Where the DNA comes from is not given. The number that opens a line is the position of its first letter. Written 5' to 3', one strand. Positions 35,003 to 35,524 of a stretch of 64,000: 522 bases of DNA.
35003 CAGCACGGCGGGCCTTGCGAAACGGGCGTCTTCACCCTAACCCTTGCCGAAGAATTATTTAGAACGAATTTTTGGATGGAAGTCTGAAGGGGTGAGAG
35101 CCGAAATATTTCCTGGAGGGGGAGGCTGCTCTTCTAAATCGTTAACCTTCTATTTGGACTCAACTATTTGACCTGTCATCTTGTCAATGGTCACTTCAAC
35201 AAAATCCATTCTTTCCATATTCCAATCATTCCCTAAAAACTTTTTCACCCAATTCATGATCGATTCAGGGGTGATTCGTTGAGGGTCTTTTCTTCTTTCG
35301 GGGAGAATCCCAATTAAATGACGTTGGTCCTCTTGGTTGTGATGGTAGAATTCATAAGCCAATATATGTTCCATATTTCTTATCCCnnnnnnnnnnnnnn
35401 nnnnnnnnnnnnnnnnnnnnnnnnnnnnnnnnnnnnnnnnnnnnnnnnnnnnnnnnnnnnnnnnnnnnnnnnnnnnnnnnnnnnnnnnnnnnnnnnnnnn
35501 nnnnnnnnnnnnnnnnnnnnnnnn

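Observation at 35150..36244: Operon of a degenerate histidine-kinase-like protein and a small conserved protein, with paralogs elsewhere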

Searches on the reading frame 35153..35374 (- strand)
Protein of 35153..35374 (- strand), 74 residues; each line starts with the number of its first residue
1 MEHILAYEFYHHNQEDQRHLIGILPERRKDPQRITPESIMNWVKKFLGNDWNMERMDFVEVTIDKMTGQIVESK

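Call 6: search_protein_families(library=pfam, proteins=[window:35153-35374:-], max_evalue=1)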
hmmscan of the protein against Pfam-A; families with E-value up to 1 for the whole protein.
window:35153-35374:- (74 aa): 1 family
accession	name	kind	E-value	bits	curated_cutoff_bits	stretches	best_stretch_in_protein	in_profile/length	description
PF03413.25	PepSY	-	0.24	12.2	24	1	57-73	43-59/60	Peptidase propeptide and YPEB domain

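Call 7: search_protein_families(library=ncbifam, proteins=[window:35153-35374:-], max_evalue=1)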
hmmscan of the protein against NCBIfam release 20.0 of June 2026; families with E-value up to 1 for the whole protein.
window:35153-35374:- (74 aa): 0 families

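Call 12: find_homologous_proteins(query=window:35153-35374:-, max_evalue=0.01)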
Query window:35153-35374:- (74 aa): 461 proteins with E <= 0.01 among 462 candidates; the best 120 are listed.
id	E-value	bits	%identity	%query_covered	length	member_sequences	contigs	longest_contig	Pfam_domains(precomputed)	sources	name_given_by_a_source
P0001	1.6e-40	154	92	100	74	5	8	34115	-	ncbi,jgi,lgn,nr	ncbi:MAG: hypothetical protein FJ106_13770 [Deltaproteobacteria bacterium]|nr:hypothetical protein [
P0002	2.2e-35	137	82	100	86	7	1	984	-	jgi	-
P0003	2.2e-34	134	81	100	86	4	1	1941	-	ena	-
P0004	3.3e-33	130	78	100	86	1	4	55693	-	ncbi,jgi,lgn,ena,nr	ncbi:MAG: hypothetical protein KGZ49_09590 [Syntrophaceae bacterium]|nr:hypothetical protein [Syntro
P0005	5.3e-33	130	78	100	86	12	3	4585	-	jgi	jgi:hypothetical protein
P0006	2.2e-32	128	79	96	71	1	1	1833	-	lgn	-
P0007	3.1e-32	127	80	100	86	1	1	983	-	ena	-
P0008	8.1e-32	126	78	100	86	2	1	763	-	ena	-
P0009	1.0e-31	126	77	100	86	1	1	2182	-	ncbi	-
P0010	1.1e-31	126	77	96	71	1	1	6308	-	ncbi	-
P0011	2.3e-30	121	76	100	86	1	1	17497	-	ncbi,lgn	-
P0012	2.8e-29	118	73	100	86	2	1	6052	-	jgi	-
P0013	5.2e-29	117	74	100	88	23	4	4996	-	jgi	jgi:hypothetical protein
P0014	1.1e-28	116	76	96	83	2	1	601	-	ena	-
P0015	3.0e-28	115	73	100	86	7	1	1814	-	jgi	jgi:hypothetical protein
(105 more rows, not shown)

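Call 14: find_related_loci(query=A1, collection=genome_contigs, flank=10000)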
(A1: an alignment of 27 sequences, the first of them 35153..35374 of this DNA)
Query A1 (74 aa) in genome_contigs; peptide patterns used: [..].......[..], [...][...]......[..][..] (x = any residue, [..] = any of these).
119 stretches matched a pattern; 89 encode a relative of the query (tblastn E <= 1e-3); the best 80 are kept; 80 distinct loci.
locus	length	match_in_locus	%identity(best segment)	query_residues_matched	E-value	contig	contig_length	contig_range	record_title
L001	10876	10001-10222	78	1-74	1e-37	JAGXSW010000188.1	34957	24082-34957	MAG: Syntrophaceae bacterium isolate CROMO_BS_212_2_0 c_000000709855, whole genome shotgun sequence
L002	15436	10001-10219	66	1-73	2e-29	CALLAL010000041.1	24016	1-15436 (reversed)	MAG: uncultured bacterium isolate N1_Bin_METABAT__110_1 genome assembly, contig: c_000001214696, whole genome shotgun se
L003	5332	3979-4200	62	1-74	1e-27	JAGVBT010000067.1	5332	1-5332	MAG: Deltaproteobacteria bacterium isolate DeMMO6_17 c_000000065938, whole genome shotgun sequence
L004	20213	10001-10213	63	1-71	1e-26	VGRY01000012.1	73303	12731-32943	MAG: Deltaproteobacteria bacterium isolate K_DeepCast_100m_mx_276 K_DeepCast_100m_mx_276_Ga0194127_10000359, whole genom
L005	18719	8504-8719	58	1-72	1e-23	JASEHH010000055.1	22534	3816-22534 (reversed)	MAG: Thermodesulfobacteriota bacterium isolate Yes70-18 NODE_840_length_22534_cov_51.581965, whole genome shotgun sequen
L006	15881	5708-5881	59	4-61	9e-20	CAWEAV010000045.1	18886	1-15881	MAG: uncultured delta proteobacterium isolate MFD04408.bin.2.84 genome assembly, contig: contig_19990, whole genome shot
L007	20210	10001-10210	51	3-72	1e-19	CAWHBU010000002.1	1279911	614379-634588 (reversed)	MAG: uncultured delta proteobacterium isolate MFD03726.bin.2.155 genome assembly, contig: contig_10498, whole genome sho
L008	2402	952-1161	51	2-71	1e-19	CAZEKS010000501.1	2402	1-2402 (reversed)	MAG TPA_asm: uncultured Syntrophaceae bacterium isolate binchicken_co189_49 genome assembly, contig: NODE_78192_length_2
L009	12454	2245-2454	50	4-73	3e-19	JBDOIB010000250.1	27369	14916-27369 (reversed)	MAG: Thermodesulfobacteriota bacterium isolate TC202112_Ori_Bins020 k147_452546, whole genome shotgun sequence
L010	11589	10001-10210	49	2-71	3e-19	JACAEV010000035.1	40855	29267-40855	MAG: Syntrophaceae bacterium isolate L.E.D.11_1 k119_919201, whole genome shotgun sequence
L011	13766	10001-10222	50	1-74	3e-19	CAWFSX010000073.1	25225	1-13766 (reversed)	MAG: uncultured delta proteobacterium isolate MFD00709.bin.2.41 genome assembly, contig: contig_64490, whole genome shot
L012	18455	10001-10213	51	2-72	1e-18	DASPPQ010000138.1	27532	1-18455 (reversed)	MAG TPA_asm: Thermodesulfobacteriota bacterium isolate SMAG_U12177 k141_997352, whole genome shotgun sequence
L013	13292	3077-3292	49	3-74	1e-18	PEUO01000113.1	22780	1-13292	MAG: Deltaproteobacteria bacterium CG03_land_8_20_14_0_80_45_14 CG03_land_8_20_14_0.80_scaffold_723_c, whole genome shot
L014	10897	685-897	52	4-74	1e-18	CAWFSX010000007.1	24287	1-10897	MAG: uncultured delta proteobacterium isolate MFD00709.bin.2.41 genome assembly, contig: contig_118600, whole genome sho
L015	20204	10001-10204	49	3-70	3e-18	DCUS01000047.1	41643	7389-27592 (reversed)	MAG TPA_asm: Syntrophaceae bacterium UBA2208 UBA2208_contig_9770, whole genome shotgun sequence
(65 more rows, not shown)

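Call 30: predict_structure(alignment_id=A2)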
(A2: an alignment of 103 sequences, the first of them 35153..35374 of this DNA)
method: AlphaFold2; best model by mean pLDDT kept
length: 74 residues; sequences in the alignment: 103
mean_pLDDT: 89.9   pTM: 0.76
mean pLDDT of the five models: 89.9, 89.8, 89.3, 88.6, 86.1
residues with pLDDT >= 90: 52; 70-90: 20; 50-70: 2; < 50: 0
segments of 3 or more residues with pLDDT < 50: none
pLDDT, mean of each block of 10 residues (from residue 1): 90 90 93 92 84 89 94 81
secondary structure, 60 per line:
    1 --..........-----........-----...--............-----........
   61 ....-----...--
elements in order: E3-12 E18-25 H36-47 E56-64 E70-72

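Call 32: search_protein_representatives(alignment_id=A2)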
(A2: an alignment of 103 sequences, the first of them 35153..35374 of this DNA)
Query: 103 sequences, 75 profile positions. Proteins with E-value up to 0.001 (for the whole library): 418; up to 1e-10: 302; up to 1e-30: 1. The best 150 are listed.
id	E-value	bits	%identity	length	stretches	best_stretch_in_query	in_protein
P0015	5.9e-31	122.2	-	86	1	1-74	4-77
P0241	9.7e-30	118.3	-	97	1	1-71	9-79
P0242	6.5e-27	109.3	-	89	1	1-66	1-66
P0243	1.3e-26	108.3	-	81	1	1-60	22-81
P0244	1.4e-26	108.2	-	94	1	1-71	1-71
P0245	2.5e-26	107.4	-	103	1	1-63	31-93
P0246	4.4e-26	106.6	-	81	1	1-60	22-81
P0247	1.7e-25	104.7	-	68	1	1-68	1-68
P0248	3.4e-25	103.7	-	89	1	1-60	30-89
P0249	3.5e-25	103.7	-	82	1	1-64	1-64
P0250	3.7e-25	103.6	-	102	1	2-60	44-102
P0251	5.2e-25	103.2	-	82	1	1-69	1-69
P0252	5.6e-25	103.1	-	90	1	1-71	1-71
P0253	6.2e-25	102.9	-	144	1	1-70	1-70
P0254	7.0e-25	102.7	-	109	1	1-67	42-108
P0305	2.9e-21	91.1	-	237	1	1-69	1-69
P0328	4.6e-20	87.3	-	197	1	1-69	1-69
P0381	8.6e-18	80.0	-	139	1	1-60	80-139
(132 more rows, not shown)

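Call 34: fold_search(model_id=the predicted structure, library=pdb)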
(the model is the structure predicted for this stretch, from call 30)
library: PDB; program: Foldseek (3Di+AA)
matches with E <= 10: 1141; with E <= 0.001: 0
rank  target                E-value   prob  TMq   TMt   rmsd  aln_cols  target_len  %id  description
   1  3orq_B                1.3e-01  0.84  0.44  0.11  10.0        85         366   15  Crystal Structure of N5-Carboxyaminoimidazole synthetase from Staphylococcus aureus complexed with ADP (released 2011-07-20)
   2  3orr_B                1.6e-01  0.80  0.43  0.11  10.0        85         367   15  Crystal Structure of N5-Carboxyaminoimidazole synthetase from Staphylococcus aureus (released 2011-07-20)
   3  4gkr_A                2.4e-01  0.13  0.24  0.09   9.3        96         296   12  Structure of the C-terminal motor domain of Kar3 from Candida glabrata (released 2012-10-03)
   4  5b8c_I                2.6e-01  0.25  0.30  0.23  11.0        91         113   13  High resolution structure of the human PD-1 in complex with pembrolizumab Fv (released 2016-10-26)
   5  6anz                  2.9e-01  0.28  0.35  0.22   7.5       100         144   14  Crystal structure of a hypothetical protein from Neisseria gonorrhoeae (released 2017-08-30)
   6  3qjf_A                3.3e-01  0.28  0.32  0.16  10.3        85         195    8  Crystal structure of the 2B4 TCR (released 2011-04-27)
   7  3djr_A                3.7e-01  0.15  0.29  0.19  12.0       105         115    8  CRYSTAL STRUCTURE OF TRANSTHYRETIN VARIANT L58H at neutral pH (released 2009-07-14)
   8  4zdh_A                3.9e-01  0.30  0.34  0.17  10.3        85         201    9  Crystal structure of JKA6 TCR (released 2016-05-04)
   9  3w0w_D                3.9e-01  0.28  0.35  0.16   9.4        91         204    9  The complex between T36-5 TCR and HLA-A24 bound to HIV-1 Nef134-10(2F) peptide in space group P212121 (released 2013-11-06)
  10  7b2m_A                3.9e-01  0.14  0.27  0.06   7.8        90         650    8  Cryo-EM structure of complement C4b in complex with nanobody E3 (released 2022-03-02)
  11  3ax6_C                4.2e-01  0.69  0.44  0.11  10.0        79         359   13  Crystal structure of N5-carboxyaminoimidazole ribonucleotide synthetase from Thermotoga maritima (released 2012-04-25)
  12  7amp_A                4.2e-01  0.25  0.35  0.17   9.4        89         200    8  Crystal structure of the complex of HuJovi-1 Fab with the human A6 T-cell receptor TRBC1 (released 2022-04-20)
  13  8riz_L                4.4e-01  0.21  0.30  0.13   8.2        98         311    7  Microtubule-associated kinesin-1 tail complex bound to ADP, two-headed state (released 2024-11-20)
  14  7kjj_B                4.4e-01  0.20  0.33  0.22  11.6       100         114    9  Reconstructed ancestor of HIUases and Transthyretins (released 2021-05-19)
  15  6xkr_P                4.4e-01  0.18  0.31  0.23  10.9        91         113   14  Structure of Sasanlimab Fab in complex with PD-1 (released 2020-09-09)
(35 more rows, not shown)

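Call 36: search_protein_families(library=pfam, alignment_id=A1, max_evalue=1)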
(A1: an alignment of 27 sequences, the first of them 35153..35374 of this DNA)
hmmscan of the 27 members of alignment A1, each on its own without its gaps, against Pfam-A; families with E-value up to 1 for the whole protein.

A. member 1, window:35153-35374:- (74 aa): 1 family
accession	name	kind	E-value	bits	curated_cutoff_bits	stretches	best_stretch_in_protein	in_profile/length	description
PF03413.25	PepSY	-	0.24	12.2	24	1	57-73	43-59/60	Peptidase propeptide and YPEB domain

B. families by the number of members that match (of 27 scanned): 6 families
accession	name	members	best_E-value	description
PF03413.25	PepSY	4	0.15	Peptidase propeptide and YPEB domain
PF24275.1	NttA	1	0.0076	T2SS substrate NttA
PF10653.15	Phage-A118_gp45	1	0.0081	Protein gp45 of Bacteriophage A118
PF14681.12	UPRTase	1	0.096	Uracil phosphoribosyltransferase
PF13193.12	AMP-binding_C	1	0.14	AMP-binding enzyme C-terminal domain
PF02198.23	SAM_PNT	1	0.22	Sterile alpha motif (SAM)/Pointed domain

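Call 38: search_solved_structures(query=A2, max_evalue=10)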
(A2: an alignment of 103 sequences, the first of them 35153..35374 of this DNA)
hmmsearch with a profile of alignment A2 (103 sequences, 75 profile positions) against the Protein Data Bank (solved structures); distinct sequences matched with E-value up to 10: 2.
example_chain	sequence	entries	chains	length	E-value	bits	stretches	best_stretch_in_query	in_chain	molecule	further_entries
5t2a_N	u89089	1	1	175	0.69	13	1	29-71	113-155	eL14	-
3jcs_K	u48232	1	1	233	1.2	12.3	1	29-71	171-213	ribosomal protein L14e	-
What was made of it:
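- On Any described small-protein family (Pfam / NCBIfam / PDB fold): The best Pfam E-value is 0.24 (calls 6, 36) and the PDB profile search gives E of 0.69 or worse (call 38).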

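Call 46: search_protein_families(library=phrogs, proteins=[window:35153-35374:-], max_evalue=1)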
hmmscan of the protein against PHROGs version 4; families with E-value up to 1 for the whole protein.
window:35153-35374:- (74 aa): 1 family
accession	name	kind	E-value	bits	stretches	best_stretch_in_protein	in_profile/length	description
phrog_3626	-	unknown function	0.22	12.8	1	28-63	4-39/82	-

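Call 47: search_protein_families(library=padloc, proteins=[window:35153-35374:-], max_evalue=1)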
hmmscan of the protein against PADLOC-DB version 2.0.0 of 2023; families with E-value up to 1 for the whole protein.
window:35153-35374:- (74 aa): 0 families

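Call 48: fold_search(model_id=the predicted structure, library=viral)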
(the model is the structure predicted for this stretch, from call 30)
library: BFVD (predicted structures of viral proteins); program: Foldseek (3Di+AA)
matches with E <= 10: 1231; with E <= 0.001: 0
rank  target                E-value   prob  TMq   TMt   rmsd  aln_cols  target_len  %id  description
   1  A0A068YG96            2.3e-02  0.99  0.51  0.52   4.9        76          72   13  Uncharacterized protein [Streptococcus phage Cp-7]
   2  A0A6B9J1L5            3.9e-02  1.00  0.64  0.61   5.2        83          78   16  Uncharacterized protein [Rhizobium phage RL38J1]
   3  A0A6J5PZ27            3.9e-02  0.92  0.39  0.39   6.2        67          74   13  Uncharacterized protein [uncultured Caudovirales phage]
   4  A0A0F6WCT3            4.7e-02  0.99  0.48  0.54   5.0        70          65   14  Uncharacterized protein [Sinorhizobium phage phiN3]
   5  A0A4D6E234            4.7e-02  0.96  0.46  0.40   5.2        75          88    4  Uncharacterized protein [Gordonia phage GodonK]
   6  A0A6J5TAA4            5.0e-02  0.92  0.46  0.38   7.9        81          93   11  Uncharacterized protein [uncultured Caudovirales phage]
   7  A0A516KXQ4            5.0e-02  0.87  0.39  0.14   7.3        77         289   12  (no name in the UniProt tables at hand)
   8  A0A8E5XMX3            5.3e-02  0.95  0.44  0.41   5.3        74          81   11  (no name in the UniProt tables at hand)
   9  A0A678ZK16            5.7e-02  0.82  0.34  0.36   6.1        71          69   13  Uncharacterized protein [Pectobacterium phage Arno18]
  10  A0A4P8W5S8            6.8e-02  0.97  0.51  0.39   4.8        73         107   14  (no name in the UniProt tables at hand)
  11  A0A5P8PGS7            7.7e-02  0.80  0.39  0.36   6.3        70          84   11  (no name in the UniProt tables at hand)
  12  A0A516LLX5            9.2e-02  0.90  0.42  0.46   5.4        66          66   14  (no name in the UniProt tables at hand)
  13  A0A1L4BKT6            9.2e-02  0.89  0.49  0.45  10.5        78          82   10  (no name in the UniProt tables at hand)
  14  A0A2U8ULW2            1.1e-01  0.90  0.42  0.43   6.5        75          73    9  (no name in the UniProt tables at hand)
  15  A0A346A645            1.2e-01  0.91  0.49  0.49   4.5        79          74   11  (no name in the UniProt tables at hand)
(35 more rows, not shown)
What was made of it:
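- On Any described small-protein family (Pfam / NCBIfam / PDB fold): Foldseek gives E of 0.13 or worse against PDB and 0.02 or worse against BFVD, where all hits are uncharacterised (calls 34, 48).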
